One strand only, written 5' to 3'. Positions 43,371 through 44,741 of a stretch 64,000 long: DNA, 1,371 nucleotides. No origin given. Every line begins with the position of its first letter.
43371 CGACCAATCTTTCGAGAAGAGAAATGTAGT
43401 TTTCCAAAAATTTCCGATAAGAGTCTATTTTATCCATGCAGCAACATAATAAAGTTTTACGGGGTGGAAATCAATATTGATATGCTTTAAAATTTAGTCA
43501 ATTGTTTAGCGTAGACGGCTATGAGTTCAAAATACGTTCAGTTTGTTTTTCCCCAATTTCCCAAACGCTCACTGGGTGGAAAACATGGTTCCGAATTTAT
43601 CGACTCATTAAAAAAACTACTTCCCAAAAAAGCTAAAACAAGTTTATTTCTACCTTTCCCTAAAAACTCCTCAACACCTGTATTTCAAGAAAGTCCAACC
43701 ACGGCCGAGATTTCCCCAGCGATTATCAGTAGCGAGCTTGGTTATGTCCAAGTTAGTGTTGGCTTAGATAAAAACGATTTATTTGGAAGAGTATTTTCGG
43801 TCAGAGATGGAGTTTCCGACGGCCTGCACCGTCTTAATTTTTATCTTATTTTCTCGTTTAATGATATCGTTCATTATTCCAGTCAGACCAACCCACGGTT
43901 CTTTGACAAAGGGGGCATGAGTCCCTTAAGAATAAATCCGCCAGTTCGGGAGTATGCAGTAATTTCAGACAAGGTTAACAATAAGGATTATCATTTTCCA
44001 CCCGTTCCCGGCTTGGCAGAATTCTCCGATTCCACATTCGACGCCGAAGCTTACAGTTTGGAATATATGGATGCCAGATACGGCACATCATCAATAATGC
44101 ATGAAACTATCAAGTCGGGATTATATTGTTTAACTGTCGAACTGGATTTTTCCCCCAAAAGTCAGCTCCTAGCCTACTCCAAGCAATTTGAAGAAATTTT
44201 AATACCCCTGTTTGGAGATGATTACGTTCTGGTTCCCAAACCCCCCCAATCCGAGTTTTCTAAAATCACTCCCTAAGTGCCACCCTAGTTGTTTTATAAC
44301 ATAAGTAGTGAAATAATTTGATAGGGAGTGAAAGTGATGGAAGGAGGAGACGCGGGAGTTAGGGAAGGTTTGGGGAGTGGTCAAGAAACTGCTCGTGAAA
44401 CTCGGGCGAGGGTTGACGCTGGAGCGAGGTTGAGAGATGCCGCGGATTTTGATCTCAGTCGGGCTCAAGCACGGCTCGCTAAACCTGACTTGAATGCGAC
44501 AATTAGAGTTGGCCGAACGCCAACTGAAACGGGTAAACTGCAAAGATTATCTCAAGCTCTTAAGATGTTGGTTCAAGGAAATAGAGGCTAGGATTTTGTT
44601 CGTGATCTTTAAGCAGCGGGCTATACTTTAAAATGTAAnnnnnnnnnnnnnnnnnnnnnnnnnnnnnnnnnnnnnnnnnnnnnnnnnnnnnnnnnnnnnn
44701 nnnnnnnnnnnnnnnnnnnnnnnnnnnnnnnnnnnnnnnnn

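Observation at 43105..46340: Higher-GC island of six unrecognisable ORFs interrupting the conserved nusA-infB ... rpsO-pnp neighbourhood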

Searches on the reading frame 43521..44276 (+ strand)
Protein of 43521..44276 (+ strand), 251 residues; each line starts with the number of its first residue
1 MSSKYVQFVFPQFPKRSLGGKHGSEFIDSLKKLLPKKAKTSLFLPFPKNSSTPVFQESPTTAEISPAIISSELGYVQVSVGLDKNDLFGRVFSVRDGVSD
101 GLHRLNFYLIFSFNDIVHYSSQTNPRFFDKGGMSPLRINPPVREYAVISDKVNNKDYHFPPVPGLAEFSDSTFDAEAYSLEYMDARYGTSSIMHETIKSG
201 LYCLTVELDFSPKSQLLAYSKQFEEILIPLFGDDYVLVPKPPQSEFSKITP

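Call 4: search_protein_families(library=pfam, proteins=[window:43521-44276:+], max_evalue=1)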
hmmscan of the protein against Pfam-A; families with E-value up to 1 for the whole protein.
window:43521-44276:+ (251 aa): 0 families

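Call 8: search_protein_families(library=phrogs, proteins=[window:43521-44276:+], max_evalue=0.1)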
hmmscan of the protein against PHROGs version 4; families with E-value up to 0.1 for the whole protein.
window:43521-44276:+ (251 aa): 0 families

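Call 9: search_protein_families(library=padloc, proteins=[window:43521-44276:+], max_evalue=0.1)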
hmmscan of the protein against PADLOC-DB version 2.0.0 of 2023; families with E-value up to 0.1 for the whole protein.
window:43521-44276:+ (251 aa): 0 families

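Call 10: search_protein_families(library=ncbifam, proteins=[window:43521-44276:+], max_evalue=0.1)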
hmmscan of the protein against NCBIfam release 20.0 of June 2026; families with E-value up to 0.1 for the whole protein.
window:43521-44276:+ (251 aa): 0 families

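Call 34: find_related_loci(query=window:43521-44273:+, collection=viral_contigs, flank=8000)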
Query window:43521-44273:+ (251 aa) in viral_contigs; peptide patterns used: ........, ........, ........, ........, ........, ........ (x = any residue, [..] = any of these).
22 stretches matched a pattern, but none encodes a relative of the query by tblastn (E <= 1e-3).

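Call 37: search_protein_representatives(protein=window:43521-44273:+)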
Query: 251 residues. Proteins with E-value up to 0.001 (for the whole library): 2; up to 1e-10: 1; up to 1e-30: 1. The best 2 are listed.
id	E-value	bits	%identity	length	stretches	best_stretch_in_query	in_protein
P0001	2.4e-163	557.8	100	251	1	1-251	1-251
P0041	1.1e-05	41.4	35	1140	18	35-63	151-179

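Call 92: search_solved_structures(query=window:43521-44273:+, max_evalue=1)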
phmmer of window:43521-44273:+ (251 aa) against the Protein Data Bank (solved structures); distinct sequences matched with E-value up to 1: 0.

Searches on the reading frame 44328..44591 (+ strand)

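Call 4: search_protein_families(library=pfam, proteins=[window:44328-44591:+], max_evalue=1)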
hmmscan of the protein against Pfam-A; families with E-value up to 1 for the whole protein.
window:44328-44591:+ (87 aa): 0 families

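Call 8: search_protein_families(library=phrogs, proteins=[window:44328-44591:+], max_evalue=0.1)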
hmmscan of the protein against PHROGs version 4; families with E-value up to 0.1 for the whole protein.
window:44328-44591:+ (87 aa): 1 family
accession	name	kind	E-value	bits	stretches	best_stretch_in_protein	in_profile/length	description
phrog_3223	-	unknown function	0.075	14.1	1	28-59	16-47/68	-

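Call 9: search_protein_families(library=padloc, proteins=[window:44328-44591:+], max_evalue=0.1)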
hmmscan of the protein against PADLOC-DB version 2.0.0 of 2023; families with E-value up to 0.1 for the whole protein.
window:44328-44591:+ (87 aa): 0 families

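Call 10: search_protein_families(library=ncbifam, proteins=[window:44328-44591:+], max_evalue=0.1)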
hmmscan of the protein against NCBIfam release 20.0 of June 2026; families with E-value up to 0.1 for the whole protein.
window:44328-44591:+ (87 aa): 0 families
